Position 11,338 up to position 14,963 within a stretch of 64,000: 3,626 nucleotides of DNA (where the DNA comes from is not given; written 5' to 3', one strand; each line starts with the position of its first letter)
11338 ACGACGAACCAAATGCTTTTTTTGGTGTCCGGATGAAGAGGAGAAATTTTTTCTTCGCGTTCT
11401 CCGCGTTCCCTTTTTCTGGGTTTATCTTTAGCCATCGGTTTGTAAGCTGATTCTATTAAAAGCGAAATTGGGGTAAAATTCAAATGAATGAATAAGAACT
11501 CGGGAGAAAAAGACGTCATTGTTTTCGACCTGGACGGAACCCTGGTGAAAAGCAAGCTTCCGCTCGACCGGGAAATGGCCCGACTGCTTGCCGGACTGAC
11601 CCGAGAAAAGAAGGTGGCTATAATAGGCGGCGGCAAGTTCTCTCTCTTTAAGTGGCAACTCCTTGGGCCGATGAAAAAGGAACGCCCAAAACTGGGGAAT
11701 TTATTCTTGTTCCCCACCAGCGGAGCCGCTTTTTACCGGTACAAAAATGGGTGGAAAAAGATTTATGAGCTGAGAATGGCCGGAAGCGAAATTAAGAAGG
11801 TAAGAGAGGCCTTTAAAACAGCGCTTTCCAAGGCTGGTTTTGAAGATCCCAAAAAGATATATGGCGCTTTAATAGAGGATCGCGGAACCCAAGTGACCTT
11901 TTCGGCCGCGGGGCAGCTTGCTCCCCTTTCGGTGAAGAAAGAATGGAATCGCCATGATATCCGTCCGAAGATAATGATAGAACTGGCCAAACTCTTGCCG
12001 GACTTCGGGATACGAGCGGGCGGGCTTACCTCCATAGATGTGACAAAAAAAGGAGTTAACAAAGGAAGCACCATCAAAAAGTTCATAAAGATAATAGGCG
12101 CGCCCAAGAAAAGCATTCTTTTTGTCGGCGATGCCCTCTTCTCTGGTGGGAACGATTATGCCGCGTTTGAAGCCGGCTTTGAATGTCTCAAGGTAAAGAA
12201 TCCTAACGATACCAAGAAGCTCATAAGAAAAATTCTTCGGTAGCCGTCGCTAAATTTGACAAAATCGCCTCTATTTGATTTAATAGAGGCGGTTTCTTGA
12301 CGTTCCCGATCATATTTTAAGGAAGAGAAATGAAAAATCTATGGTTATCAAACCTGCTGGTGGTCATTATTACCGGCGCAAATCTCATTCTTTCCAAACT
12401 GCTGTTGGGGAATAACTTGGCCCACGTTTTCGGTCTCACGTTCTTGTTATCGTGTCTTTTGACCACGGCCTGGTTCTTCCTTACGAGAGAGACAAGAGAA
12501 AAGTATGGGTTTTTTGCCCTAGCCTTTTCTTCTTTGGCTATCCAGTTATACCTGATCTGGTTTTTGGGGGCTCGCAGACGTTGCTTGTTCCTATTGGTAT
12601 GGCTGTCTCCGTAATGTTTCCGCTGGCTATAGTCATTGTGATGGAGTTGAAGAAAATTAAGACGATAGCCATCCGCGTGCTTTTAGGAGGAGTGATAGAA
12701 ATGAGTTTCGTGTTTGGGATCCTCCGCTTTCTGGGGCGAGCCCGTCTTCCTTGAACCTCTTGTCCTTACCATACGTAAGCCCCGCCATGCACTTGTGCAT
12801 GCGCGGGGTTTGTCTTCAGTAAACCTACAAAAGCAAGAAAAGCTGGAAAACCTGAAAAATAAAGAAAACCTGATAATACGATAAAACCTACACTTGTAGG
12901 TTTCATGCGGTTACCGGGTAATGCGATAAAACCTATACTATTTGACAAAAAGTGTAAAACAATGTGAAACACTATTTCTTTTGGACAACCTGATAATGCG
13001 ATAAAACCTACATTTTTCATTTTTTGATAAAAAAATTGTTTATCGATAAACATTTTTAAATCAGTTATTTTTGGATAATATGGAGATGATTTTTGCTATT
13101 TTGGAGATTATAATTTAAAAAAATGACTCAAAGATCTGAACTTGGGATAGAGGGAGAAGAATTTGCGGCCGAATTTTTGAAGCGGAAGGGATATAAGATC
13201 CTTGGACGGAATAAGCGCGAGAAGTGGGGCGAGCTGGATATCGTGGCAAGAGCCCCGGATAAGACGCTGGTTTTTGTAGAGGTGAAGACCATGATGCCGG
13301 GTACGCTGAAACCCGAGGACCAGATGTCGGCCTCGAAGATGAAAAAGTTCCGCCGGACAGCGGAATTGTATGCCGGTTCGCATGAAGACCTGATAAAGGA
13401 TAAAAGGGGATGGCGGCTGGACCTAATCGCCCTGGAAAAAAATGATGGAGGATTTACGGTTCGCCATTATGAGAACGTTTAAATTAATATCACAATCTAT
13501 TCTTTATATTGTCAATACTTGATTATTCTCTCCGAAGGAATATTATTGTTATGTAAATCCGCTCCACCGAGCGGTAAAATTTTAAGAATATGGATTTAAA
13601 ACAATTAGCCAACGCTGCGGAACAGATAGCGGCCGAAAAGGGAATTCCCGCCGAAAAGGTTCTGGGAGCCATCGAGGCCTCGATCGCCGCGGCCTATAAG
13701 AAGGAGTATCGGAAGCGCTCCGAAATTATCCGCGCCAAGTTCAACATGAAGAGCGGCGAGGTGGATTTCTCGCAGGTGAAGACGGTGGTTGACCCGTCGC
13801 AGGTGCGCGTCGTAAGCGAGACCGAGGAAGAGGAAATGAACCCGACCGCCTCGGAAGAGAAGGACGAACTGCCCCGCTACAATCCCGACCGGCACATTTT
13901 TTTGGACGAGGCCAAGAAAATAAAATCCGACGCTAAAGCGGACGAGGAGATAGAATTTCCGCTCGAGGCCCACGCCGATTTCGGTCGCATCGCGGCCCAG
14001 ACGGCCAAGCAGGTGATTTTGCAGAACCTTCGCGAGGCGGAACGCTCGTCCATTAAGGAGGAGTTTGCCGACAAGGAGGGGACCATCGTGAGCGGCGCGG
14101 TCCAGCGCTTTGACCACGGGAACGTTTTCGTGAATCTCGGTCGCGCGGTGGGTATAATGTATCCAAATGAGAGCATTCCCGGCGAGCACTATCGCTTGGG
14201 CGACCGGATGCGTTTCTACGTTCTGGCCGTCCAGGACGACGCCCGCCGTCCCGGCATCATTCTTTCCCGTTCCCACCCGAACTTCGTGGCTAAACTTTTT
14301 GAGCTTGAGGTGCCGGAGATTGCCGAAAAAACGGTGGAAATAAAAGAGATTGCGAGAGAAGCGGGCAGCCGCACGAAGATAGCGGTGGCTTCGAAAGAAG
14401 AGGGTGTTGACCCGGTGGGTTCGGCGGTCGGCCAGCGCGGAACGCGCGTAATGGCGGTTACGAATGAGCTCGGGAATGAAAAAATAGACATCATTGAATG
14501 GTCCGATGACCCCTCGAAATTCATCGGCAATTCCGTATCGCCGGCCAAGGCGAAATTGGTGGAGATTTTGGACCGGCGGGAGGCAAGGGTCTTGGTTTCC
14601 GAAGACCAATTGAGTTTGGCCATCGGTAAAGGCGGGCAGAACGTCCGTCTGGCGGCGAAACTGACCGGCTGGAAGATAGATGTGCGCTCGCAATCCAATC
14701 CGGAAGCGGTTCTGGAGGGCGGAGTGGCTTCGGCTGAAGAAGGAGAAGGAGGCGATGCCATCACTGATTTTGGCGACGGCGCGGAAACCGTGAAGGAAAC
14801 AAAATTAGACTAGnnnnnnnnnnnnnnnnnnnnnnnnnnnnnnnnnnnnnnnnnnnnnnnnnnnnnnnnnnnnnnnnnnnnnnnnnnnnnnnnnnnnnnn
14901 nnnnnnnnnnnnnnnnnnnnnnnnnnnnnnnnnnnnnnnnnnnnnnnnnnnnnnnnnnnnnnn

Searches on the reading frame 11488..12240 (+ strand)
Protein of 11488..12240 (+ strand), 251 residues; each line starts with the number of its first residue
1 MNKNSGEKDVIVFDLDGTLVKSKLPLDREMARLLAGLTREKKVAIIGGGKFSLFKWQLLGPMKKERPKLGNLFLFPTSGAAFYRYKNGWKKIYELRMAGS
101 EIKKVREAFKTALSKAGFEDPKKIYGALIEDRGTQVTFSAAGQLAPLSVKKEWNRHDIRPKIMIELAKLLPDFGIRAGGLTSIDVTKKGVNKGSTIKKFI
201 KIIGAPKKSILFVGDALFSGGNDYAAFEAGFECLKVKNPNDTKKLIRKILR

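Call 99: search_protein_families(library=pfam, proteins=[window:11488-12240:+], max_evalue=0.00001)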
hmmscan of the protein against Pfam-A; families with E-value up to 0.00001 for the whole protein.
window:11488-12240:+ (251 aa): 3 families
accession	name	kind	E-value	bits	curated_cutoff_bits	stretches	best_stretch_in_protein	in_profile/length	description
PF03332.19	PMM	-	8.3e-11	42.5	22.4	1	32-250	3-219/221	Eukaryotic phosphomannomutase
PF08282.18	Hydrolase_3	-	2.9e-08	34.2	20.9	1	11-229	1-221/255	haloacid dehalogenase-like hydrolase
PF00702.32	Hydrolase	-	2.8e-06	28.3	26.4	0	9-217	2-181/191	haloacid dehalogenase-like hydrolase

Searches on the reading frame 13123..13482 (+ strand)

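Call 6: search_protein_families(library=pfam, proteins=[window:13123-13482:+], max_evalue=0.1)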
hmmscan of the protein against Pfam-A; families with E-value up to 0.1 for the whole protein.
window:13123-13482:+ (119 aa): 3 families
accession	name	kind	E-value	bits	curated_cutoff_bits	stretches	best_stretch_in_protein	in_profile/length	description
PF02021.23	UPF0102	-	4.8e-21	75.3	23.6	1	11-103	1-79/80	Uncharacterised protein family UPF0102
PF08378.17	NERD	-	0.0007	20.5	22.1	1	8-62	2-61/111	Nuclease-related domain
PF04471.18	Mrr_cat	-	0.0035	17.9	21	1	12-81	10-74/115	Restriction endonuclease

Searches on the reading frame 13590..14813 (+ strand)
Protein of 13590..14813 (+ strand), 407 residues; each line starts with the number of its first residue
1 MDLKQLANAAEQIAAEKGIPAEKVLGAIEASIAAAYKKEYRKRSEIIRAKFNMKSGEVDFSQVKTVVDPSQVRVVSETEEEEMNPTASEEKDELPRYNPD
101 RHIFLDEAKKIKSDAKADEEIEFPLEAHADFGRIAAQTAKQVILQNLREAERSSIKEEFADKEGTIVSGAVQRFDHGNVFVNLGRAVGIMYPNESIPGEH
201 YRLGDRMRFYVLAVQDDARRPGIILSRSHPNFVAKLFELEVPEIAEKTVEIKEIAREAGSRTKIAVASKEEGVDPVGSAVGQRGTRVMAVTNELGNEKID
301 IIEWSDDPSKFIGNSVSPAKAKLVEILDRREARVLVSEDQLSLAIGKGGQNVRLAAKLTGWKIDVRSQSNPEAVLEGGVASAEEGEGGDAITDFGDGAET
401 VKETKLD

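Call 6: search_protein_families(library=pfam, proteins=[window:13590-14813:+], max_evalue=0.1)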
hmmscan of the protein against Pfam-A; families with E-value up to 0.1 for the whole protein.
window:13590-14813:+ (407 aa): 6 families
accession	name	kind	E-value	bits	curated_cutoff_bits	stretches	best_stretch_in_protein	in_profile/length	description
PF08529.16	NusA_N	-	5.9e-30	104.4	23.8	1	6-152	2-118/119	NusA N-terminal domain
PF13184.12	KH_5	-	1.5e-25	89.6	27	1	258-326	1-69/69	NusA-like KH domain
PF00575.29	S1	-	2.7e-06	28.1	22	1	161-221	2-69/74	S1 RNA binding domain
PF23095.1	KH_NusA_C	-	0.00011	22.6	34.2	1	337-367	6-36/59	Transcription termination/antitermination protein NusA, KH domain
PF00013.35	KH_1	-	0.00059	20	21.5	1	332-370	2-41/66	KH domain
PF07650.23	KH_2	-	0.00063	19.9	22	1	312-360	6-55/78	KH domain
